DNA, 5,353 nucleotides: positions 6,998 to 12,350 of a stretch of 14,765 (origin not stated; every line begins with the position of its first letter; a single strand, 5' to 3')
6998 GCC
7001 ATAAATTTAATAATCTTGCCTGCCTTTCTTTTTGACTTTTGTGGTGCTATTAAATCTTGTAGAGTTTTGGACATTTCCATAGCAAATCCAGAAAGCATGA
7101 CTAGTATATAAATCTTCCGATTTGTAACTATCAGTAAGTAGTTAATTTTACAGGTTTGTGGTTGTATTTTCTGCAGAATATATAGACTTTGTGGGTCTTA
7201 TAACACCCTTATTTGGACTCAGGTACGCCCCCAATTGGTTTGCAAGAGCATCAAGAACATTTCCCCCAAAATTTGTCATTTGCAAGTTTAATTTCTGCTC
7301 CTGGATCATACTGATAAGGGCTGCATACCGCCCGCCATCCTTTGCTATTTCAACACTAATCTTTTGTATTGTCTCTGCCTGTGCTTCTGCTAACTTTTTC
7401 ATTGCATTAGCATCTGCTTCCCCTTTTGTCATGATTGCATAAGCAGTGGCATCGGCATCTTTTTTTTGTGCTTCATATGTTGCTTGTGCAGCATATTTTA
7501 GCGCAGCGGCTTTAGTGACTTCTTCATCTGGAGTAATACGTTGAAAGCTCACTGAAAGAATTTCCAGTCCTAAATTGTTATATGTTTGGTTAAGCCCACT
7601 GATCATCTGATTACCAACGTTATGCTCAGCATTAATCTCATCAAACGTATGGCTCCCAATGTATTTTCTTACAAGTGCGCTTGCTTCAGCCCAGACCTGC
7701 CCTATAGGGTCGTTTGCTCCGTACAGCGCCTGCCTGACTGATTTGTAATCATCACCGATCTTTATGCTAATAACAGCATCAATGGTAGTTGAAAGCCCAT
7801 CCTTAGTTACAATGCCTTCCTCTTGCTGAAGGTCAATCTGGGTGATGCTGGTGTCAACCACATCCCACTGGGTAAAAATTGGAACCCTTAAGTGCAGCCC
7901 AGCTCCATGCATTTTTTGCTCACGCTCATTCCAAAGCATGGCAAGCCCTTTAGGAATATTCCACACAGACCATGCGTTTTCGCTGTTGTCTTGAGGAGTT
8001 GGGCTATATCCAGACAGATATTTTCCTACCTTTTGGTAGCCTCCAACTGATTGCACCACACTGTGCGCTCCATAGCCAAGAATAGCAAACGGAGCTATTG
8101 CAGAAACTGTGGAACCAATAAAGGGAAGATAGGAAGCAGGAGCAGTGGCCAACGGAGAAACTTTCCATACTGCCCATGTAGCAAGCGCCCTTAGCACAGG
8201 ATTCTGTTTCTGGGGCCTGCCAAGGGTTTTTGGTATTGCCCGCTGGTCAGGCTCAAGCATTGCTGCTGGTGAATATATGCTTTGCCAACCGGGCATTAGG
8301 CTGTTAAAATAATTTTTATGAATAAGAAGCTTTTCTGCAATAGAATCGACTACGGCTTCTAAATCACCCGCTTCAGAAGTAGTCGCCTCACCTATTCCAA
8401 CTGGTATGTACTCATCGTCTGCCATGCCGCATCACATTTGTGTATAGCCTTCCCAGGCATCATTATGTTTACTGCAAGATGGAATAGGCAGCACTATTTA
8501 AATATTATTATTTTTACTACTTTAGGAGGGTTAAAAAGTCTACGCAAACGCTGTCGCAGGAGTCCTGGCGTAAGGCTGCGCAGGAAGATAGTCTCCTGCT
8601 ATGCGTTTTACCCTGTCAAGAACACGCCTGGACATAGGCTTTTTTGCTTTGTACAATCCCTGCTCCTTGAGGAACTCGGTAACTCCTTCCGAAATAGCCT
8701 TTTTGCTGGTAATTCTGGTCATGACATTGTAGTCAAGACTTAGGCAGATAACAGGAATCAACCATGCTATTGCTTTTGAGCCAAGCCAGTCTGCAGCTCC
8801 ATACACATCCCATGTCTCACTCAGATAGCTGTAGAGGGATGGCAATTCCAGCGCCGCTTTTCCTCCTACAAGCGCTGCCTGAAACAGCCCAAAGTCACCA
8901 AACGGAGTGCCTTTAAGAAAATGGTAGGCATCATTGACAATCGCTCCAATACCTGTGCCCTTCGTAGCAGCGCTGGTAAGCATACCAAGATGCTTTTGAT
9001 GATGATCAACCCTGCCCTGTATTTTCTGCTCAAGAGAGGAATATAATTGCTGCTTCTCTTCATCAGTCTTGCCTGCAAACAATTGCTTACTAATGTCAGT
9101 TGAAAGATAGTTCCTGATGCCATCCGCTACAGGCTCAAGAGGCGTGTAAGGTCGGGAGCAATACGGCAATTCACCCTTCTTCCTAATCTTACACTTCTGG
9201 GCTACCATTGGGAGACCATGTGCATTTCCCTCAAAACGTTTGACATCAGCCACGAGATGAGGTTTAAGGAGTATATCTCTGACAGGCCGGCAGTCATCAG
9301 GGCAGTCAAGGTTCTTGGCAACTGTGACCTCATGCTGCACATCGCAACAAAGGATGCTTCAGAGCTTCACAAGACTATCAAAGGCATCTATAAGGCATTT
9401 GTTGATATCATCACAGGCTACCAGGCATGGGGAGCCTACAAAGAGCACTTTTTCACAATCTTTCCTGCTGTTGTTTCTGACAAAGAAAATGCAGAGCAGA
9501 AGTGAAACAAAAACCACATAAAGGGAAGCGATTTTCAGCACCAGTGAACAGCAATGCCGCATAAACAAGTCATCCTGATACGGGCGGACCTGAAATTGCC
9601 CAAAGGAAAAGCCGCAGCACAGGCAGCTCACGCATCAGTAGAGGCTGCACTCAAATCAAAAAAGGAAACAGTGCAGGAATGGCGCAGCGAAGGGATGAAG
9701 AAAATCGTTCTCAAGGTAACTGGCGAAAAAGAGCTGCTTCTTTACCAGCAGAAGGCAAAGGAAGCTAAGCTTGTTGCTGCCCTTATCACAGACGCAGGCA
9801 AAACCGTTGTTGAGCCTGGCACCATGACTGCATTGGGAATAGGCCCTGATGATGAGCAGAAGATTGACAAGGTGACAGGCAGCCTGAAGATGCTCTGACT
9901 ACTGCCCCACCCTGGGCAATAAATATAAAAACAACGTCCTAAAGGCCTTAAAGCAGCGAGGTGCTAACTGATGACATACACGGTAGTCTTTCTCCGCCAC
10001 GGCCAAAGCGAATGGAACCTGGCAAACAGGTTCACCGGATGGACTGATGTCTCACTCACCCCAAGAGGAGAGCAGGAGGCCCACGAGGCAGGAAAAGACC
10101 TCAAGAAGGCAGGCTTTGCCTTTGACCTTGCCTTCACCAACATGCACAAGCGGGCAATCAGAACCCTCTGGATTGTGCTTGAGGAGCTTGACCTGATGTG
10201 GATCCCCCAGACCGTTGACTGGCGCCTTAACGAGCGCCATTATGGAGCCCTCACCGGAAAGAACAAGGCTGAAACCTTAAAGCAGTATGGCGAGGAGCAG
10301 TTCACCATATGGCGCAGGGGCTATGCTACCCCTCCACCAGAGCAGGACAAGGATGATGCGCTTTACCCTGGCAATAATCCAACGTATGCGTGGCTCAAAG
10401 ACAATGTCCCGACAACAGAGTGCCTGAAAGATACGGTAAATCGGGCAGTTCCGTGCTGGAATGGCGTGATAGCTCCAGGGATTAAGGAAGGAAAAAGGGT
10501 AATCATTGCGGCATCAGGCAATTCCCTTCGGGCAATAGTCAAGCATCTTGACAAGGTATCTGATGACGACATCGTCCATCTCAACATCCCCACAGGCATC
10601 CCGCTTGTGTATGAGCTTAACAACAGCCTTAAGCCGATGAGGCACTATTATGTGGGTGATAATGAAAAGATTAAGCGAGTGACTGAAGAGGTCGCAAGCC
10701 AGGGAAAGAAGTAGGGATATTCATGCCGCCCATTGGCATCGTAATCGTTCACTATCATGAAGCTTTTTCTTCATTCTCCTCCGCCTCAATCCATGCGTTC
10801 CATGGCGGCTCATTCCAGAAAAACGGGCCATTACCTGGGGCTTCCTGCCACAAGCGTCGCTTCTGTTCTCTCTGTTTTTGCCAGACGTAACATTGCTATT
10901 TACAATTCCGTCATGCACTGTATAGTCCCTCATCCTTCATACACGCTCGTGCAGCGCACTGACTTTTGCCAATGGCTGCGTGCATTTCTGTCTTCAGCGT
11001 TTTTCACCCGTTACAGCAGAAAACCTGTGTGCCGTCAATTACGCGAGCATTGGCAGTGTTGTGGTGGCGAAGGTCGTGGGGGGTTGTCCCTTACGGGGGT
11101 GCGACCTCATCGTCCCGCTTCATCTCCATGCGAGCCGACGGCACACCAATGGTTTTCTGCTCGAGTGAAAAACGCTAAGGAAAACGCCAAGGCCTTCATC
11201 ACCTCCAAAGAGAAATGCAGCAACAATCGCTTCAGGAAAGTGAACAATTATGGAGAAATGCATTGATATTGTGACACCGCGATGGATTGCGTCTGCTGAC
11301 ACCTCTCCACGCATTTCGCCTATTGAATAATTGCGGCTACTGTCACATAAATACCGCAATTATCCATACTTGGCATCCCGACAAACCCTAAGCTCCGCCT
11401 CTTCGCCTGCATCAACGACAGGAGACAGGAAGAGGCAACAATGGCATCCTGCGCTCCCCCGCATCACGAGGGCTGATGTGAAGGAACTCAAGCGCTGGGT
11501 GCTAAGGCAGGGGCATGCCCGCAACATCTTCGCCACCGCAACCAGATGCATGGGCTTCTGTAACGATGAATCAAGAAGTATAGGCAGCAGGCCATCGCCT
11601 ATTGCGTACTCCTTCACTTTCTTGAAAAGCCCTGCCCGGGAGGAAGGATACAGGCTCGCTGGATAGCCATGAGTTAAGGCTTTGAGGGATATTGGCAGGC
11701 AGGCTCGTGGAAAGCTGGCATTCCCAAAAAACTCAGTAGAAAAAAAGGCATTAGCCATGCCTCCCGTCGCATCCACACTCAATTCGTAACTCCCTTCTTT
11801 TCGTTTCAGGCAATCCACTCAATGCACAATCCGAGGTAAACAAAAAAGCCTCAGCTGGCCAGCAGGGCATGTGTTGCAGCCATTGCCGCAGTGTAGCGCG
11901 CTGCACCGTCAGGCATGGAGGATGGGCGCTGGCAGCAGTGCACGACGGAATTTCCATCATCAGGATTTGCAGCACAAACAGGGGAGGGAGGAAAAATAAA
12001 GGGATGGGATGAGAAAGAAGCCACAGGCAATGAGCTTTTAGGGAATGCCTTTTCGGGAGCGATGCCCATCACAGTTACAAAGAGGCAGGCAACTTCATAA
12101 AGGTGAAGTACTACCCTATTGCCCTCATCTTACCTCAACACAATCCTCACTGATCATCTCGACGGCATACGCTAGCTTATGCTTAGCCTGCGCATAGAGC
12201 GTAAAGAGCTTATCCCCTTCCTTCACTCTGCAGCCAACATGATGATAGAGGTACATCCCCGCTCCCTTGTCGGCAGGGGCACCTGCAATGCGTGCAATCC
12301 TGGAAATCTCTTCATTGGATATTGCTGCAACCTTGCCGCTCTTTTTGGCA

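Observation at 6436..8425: SPFH/band-7 protein with an unusual 170-aa N-terminal extension, paired with a membrane-anchored exported protein, next to the coiled-coil cluster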

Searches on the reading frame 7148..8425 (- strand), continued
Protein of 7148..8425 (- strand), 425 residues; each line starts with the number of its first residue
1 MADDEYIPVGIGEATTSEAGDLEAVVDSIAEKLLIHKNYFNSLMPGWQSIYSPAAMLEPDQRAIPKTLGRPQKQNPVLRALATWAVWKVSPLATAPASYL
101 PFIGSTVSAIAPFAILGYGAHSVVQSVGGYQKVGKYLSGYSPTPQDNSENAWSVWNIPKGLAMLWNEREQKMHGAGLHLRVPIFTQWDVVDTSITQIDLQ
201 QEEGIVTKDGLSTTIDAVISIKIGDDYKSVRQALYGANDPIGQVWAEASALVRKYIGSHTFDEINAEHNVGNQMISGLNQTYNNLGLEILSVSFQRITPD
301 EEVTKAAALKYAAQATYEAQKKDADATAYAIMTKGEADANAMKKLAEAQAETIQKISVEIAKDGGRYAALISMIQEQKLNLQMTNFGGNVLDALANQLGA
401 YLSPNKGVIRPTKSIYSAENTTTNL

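Call 45: find_related_loci(query=A3, collection=genome_contigs, flank=4000)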
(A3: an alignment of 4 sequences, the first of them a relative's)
Query A3 (320 aa) in genome_contigs; peptide patterns used: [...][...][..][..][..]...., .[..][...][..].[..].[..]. (x = any residue, [..] = any of these).
600 stretches matched a pattern (row limit reached: there are more); 550 encode a relative of the query (tblastn E <= 1e-3); the best 80 are kept; 80 distinct loci.
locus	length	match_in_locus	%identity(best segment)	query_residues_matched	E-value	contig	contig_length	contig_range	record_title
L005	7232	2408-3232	55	8-297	1e-98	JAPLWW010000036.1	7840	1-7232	MAG: Candidatus Micrarchaeota archaeon isolate LacPavin_0920_SED3_MAG_46_9 LacPavin_0920_SED3_scaffold_730228, whole gen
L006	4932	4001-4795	54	8-294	2e-96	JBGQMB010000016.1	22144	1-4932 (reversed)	MAG: Candidatus Micrarchaeia archaeon isolate OBJ2_061818_150_3 k141_1068841_length_22144_cov_14.0201, whole genome shot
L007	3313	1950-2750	56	3-293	3e-97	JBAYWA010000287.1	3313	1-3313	MAG: Melioribacteraceae bacterium isolate SO_2016_LW3_72 scaffold56062_LW162_2016, whole genome shotgun sequence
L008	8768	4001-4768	55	14-293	1e-95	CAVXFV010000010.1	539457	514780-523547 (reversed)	MAG: Candidatus Latescibacteria bacterium isolate MFD02416.bin.2.66 genome assembly, contig: contig_78448, whole genome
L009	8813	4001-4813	54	8-300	2e-95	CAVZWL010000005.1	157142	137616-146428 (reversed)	MAG: Ignavibacteriota bacterium isolate MFD01476.bin.2.1 genome assembly, contig: contig_31692, whole genome shotgun seq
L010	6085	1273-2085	54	3-290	2e-95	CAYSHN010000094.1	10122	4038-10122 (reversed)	MAG TPA_asm: uncultured Calditrichota bacterium isolate binchicken_co33_474 genome assembly, contig: NODE_8490_length_10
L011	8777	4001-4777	55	8-288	4e-95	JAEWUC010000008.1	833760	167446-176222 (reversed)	MAG: Bacteroidetes bacterium isolate OH_SDB_17 k127_370027, whole genome shotgun sequence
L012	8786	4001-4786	55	8-290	4e-95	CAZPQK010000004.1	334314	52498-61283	MAG TPA_asm: uncultured bacterium isolate SRP334346_co1_198 genome assembly, contig: NODE_27_length_334314_cov_9.345011,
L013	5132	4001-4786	54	8-293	4e-95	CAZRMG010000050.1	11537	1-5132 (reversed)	MAG TPA_asm: uncultured Melioribacteraceae bacterium isolate SRP294416_co1_188 genome assembly, contig: NODE_12268_lengt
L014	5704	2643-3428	56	8-290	7e-95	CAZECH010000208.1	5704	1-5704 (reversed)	MAG TPA_asm: uncultured Ignavibacteriaceae bacterium isolate binchicken_co234_307 genome assembly, contig: NODE_14563_le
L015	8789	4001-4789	56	8-293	1e-94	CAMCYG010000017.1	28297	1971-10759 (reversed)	MAG: Victivallis vadensis isolate MiH-14oct19-130 genome assembly, contig: MiH-14oct19-C3115, whole genome shotgun seque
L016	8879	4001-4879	50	3-310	1e-94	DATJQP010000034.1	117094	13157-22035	MAG TPA_asm: Bacteroidota bacterium isolate SMAG_U14944 k141_77891, whole genome shotgun sequence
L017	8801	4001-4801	53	3-290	1e-94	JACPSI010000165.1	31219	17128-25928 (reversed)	MAG: Ignavibacteriales bacterium isolate NC_groundwater_701_Ag_S-0.2um_50_10 S36_SO-2_scaffold_718741, whole genome shot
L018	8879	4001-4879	51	6-311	2e-94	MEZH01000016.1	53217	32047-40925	MAG: Candidatus Bathyarchaeota archaeon RBG_16_48_13 RBG_16_scaffold_884, whole genome shotgun sequence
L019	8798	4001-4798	54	13-302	3e-94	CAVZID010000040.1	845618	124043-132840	MAG: uncultured Bacteroidetes bacterium isolate MFD02416.bin.2.172 genome assembly, contig: contig_8759, whole genome sh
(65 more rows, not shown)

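Call 50: search_protein_families(library=pfam, alignment_id=A5, max_evalue=0.001)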
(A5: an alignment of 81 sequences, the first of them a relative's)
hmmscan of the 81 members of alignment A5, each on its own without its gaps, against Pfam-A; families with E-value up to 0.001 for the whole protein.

A. member 1, L005:1958-2221:+ (88 aa): 0 families

B. families by the number of members that match (of 81 scanned): 93 families (the first 25 are shown)
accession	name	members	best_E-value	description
PF00817.25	IMS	3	8.6e-54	impB/mucB/samB family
PF01202.28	SKI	3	3.3e-41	Shikimate kinase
PF11799.13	IMS_C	3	1e-24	impB/mucB/samB family C-terminal domain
PF21999.2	IMS_HHH_1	3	8.2e-12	DNA polymerase-iota, thumb domain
PF11798.14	IMS_HHH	3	1.4e-09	IMS family HHH motif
PF13238.12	AAA_18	3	6.1e-08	AAA domain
PF07992.20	Pyr_redox_2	2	4.4e-45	Pyridine nucleotide-disulphide oxidoreductase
PF04304.18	DUF454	2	4.3e-35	Protein of unknown function (DUF454)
PF02368.24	Big_2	2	2.2e-26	Bacterial Ig-like domain (group 2)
PF00702.32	Hydrolase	2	1.4e-16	haloacid dehalogenase-like hydrolase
PF13419.12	HAD_2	2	6.2e-16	Haloacid dehalogenase-like hydrolase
PF13360.13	PQQ_2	2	1.3e-09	Outer membrane protein assembly factor BamB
PF13242.12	Hydrolase_like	2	3e-07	HAD-hyrolase-like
PF13570.13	Beta-prop_ACSF4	2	1.6e-06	Beta-alanine-activating enzyme, beta-propeller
PF00224.27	PK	1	1.3e-131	Pyruvate kinase, barrel domain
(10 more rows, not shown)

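Call 60: search_protein_families(library=ncbifam, proteins=[P0003, P0004, P0005, P0006, P0007, P0009, P0010, P0012], max_evalue=0.00001)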
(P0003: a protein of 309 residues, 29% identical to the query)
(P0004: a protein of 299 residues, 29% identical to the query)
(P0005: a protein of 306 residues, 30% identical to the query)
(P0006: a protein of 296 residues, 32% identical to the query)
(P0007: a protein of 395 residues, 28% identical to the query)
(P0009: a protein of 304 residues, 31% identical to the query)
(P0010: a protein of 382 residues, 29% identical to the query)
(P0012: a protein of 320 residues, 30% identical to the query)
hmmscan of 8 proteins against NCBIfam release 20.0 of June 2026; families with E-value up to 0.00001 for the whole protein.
P0003 (309 aa): 4 families
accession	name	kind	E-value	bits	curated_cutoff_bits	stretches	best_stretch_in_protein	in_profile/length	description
TIGR01933.1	hflK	equivalog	1.7e-27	96.5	159.4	1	27-234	1-211/261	FtsH protease activity modulator HflK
NF008181.0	PRK10930.1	equivalog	1.5e-14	53.6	660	1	9-236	79-309/419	FtsH protease activity modulator HflK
TIGR01932.1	hflC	equivalog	1.7e-10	40.2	134.4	0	104-285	136-310/318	protease modulator HflC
NF058507.1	FlotScfldFlot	equivalog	2.6e-10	40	700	1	42-273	48-282/477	flotillin lipid rafts scaffold protein FloT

P0004 (299 aa): 5 families
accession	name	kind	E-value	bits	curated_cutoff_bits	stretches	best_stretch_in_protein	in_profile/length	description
TIGR01933.1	hflK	equivalog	1.7e-34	119.4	159.4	1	22-247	1-228/261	FtsH protease activity modulator HflK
NF008181.0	PRK10930.1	equivalog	1.6e-21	76.6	660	1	7-247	82-324/419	FtsH protease activity modulator HflK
TIGR01932.1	hflC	equivalog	1.8e-19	69.8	134.4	2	8-142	6-151/318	protease modulator HflC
NF008259.0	PRK11029.1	equivalog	1e-16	60.9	427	2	146-244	195-293/334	protease modulator HflC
NF058507.1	FlotScfldFlot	equivalog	3.6e-08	32.9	700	1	30-243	41-258/477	flotillin lipid rafts scaffold protein FloT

P0005 (306 aa): 3 families
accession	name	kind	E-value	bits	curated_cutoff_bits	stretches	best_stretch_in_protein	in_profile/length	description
TIGR01933.1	hflK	equivalog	8.9e-19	67.9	159.4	1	35-248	7-219/261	FtsH protease activity modulator HflK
NF008181.0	PRK10930.1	equivalog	3.9e-12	45.7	660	1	20-218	87-283/419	FtsH protease activity modulator HflK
TIGR01932.1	hflC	equivalog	3.4e-10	39.3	134.4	1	15-139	7-138/318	protease modulator HflC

P0006 (296 aa): 5 families
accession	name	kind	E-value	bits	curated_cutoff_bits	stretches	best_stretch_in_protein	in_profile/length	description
TIGR01933.1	hflK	equivalog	1.2e-19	70.7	159.4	1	19-222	2-212/261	FtsH protease activity modulator HflK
TIGR01932.1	hflC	equivalog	1.3e-14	53.7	134.4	2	3-139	4-145/318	protease modulator HflC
NF058507.1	FlotScfldFlot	equivalog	3.4e-10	39.6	700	1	3-260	6-279/477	flotillin lipid rafts scaffold protein FloT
NF008181.0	PRK10930.1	equivalog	7.3e-09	34.9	660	1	6-220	85-294/419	FtsH protease activity modulator HflK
NF008259.0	PRK11029.1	equivalog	7.7e-07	28.4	427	0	136-246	183-292/334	protease modulator HflC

P0007 (395 aa): 4 families
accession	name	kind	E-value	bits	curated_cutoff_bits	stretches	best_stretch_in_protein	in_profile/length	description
TIGR01933.1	hflK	equivalog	9.7e-27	94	159.4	1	73-286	1-218/261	FtsH protease activity modulator HflK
NF008181.0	PRK10930.1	equivalog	4.7e-13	48.7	660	1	59-283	83-311/419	FtsH protease activity modulator HflK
TIGR01932.1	hflC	equivalog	1.9e-06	27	134.4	0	162-339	152-307/318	protease modulator HflC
NF058507.1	FlotScfldFlot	equivalog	2e-06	27.1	700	0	89-235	50-200/477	flotillin lipid rafts scaffold protein FloT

P0009 (304 aa): 4 families
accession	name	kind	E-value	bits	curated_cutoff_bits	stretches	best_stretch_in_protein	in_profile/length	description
TIGR01933.1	hflK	equivalog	1.7e-32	112.9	159.4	1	19-232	2-217/261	FtsH protease activity modulator HflK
NF008181.0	PRK10930.1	equivalog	9.7e-20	70.7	660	1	6-230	83-311/419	FtsH protease activity modulator HflK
TIGR01932.1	hflC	equivalog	1.6e-19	69.9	134.4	1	2-137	4-148/318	protease modulator HflC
NF008259.0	PRK11029.1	equivalog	1.5e-12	47.2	427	1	3-97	5-105/334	protease modulator HflC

P0010 (382 aa): 4 families
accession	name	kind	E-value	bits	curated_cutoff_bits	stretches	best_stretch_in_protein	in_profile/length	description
TIGR01933.1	hflK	equivalog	6.7e-27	94.6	159.4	1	76-332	3-250/261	FtsH protease activity modulator HflK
TIGR01932.1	hflC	equivalog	6.3e-14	51.5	134.4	1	59-183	7-137/318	protease modulator HflC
NF008181.0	PRK10930.1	equivalog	3.2e-13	49.3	660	1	51-336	73-350/419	FtsH protease activity modulator HflK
NF058507.1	FlotScfldFlot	equivalog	1.4e-07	31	700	1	89-220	48-184/477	flotillin lipid rafts scaffold protein FloT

P0012 (320 aa): 4 families
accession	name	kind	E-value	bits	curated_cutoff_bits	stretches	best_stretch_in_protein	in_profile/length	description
TIGR01933.1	hflK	equivalog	1.6e-25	90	159.4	1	6-230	1-217/261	FtsH protease activity modulator HflK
NF008181.0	PRK10930.1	equivalog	4e-14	52.2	660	1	6-277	97-348/419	FtsH protease activity modulator HflK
TIGR01932.1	hflC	equivalog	4.9e-13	48.6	134.4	1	5-131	19-155/318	protease modulator HflC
NF058507.1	FlotScfldFlot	equivalog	5.8e-07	28.9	700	1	30-252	57-273/477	flotillin lipid rafts scaffold protein FloT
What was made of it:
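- Checked: HflK itself has a pre-TM tail of about 78 residues: hits whose TM starts at residue 6-9 align from position 79-97 of the 419-position HflK model (call 60).
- The HflK model has about 78 pre-TM positions (call 60).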

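Call 61: search_solved_structures(query=P0012, max_evalue=0.00001)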
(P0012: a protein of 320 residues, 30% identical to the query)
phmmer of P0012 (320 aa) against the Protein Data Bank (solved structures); distinct sequences matched with E-value up to 0.00001: 16.
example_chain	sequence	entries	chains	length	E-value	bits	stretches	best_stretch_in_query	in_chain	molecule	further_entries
8z5g_A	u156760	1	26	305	2e-34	122.9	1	8-272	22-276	Protein QmcA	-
3bk6_A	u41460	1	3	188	5.1e-21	79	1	37-192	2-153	PH stomatin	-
2rpb_A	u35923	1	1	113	1.4e-19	74.2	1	43-155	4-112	hypothetical membrane protein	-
9wmj_A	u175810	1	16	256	2e-18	70.4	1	8-181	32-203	Stomatin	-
9wkz_A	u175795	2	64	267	2.2e-18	70.3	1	8-181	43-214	Stomatin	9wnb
9z7u_F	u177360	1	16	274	2.5e-18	70.1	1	8-181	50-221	Stomatin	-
9oh9_A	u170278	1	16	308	4e-18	69.5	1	8-181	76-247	Stomatin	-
9zd2_F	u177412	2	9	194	1e-16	64.8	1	8-153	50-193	Stomatin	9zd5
4fvj_A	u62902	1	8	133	3.8e-15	59.7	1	36-161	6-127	Stomatin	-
4fvf_A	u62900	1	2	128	4.8e-15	59.3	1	38-161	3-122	Stomatin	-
4fvg_A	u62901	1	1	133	1e-14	58.3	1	39-161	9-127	Stomatin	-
8gn9_A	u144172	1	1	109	1e-14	58.3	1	44-154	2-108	Stomatin homolog PH1511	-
7wh3_A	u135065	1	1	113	2.8e-14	56.8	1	50-154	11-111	Stomatin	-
7vhq_E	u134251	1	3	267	2.9e-10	43.6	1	6-231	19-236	Protein HflK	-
7vhp_E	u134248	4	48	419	4.2e-10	43.1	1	6-272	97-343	Protein HflK | Modulator of FtsH protease HflK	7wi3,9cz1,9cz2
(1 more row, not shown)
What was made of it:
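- Closest known: Prokaryotic stomatin QmcA/YbbK with NfeD partner YbbJ. Same: The nearest sequence neighbours of the query (P0003, P0007, P0010, P0012) belong to this group (P0012 against QmcA at 2e-34, call 61).
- Nearest clade: QmcA-like (P0012 against 8z5g at 2e-34, call 61).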

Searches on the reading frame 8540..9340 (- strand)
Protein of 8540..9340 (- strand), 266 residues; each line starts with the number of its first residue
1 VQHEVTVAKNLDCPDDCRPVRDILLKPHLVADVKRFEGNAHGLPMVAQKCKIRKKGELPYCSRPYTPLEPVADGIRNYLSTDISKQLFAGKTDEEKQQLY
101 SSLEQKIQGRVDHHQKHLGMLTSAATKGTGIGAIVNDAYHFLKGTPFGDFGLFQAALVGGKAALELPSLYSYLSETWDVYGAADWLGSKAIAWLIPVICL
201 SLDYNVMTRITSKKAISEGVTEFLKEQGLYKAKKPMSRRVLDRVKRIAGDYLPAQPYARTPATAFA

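Call 3: search_protein_families(library=pfam, proteins=[window:8540-9340:-], max_evalue=0.1)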
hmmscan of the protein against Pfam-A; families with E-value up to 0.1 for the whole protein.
window:8540-9340:- (266 aa): 1 family
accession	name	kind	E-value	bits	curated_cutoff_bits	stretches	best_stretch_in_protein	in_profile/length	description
PF07853.16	DUF1648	-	0.0089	16.1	28.7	1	177-200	25-49/49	Domain of unknown function (DUF1648)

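Call 12: search_protein_families(library=ncbifam, proteins=[window:8540-9340:-], max_evalue=0.1)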
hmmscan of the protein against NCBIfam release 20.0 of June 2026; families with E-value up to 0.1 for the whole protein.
window:8540-9340:- (266 aa): 0 families

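Call 17: search_protein_families(library=padloc, proteins=[window:8540-9340:-], max_evalue=0.1)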
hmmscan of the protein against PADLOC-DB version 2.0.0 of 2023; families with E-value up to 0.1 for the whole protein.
window:8540-9340:- (266 aa): 0 families

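Call 18: search_protein_families(library=phrogs, proteins=[window:8540-9340:-], max_evalue=0.1)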
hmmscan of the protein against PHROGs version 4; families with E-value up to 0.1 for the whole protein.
window:8540-9340:- (266 aa): 0 families

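Call 52: search_solved_structures(query=window:8540-9340:-, max_evalue=10)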
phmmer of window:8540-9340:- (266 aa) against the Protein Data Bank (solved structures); distinct sequences matched with E-value up to 10: 1.
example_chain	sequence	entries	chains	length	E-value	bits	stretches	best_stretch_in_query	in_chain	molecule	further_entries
2v4v_A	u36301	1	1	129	0.74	12.4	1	113-186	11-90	GH59 GALACTOSIDASE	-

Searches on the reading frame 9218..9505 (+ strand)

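Call 6: search_protein_families(library=pfam, proteins=[window:9218-9505:+], max_evalue=0.01)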
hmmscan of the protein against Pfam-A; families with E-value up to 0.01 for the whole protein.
window:9218-9505:+ (95 aa): 1 family
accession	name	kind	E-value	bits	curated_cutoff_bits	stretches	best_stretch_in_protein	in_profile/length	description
PF01037.27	AsnC_trans_reg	-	4.8e-06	26.8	25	1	14-58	12-57/73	Lrp/AsnC ligand binding domain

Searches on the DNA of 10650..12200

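Call 32: search_rna_families(source=window, start=10650, end=12200, threshold=evalue, max_evalue=1)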
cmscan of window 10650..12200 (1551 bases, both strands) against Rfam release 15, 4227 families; matches with E-value up to 1: 1.
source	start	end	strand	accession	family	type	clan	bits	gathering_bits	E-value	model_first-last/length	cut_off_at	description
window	10737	10781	-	RF01306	sR52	Gene; snRNA; snoRNA; CD-box;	-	17.7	50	0.77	1-60/60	no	Small nucleolar RNA sR52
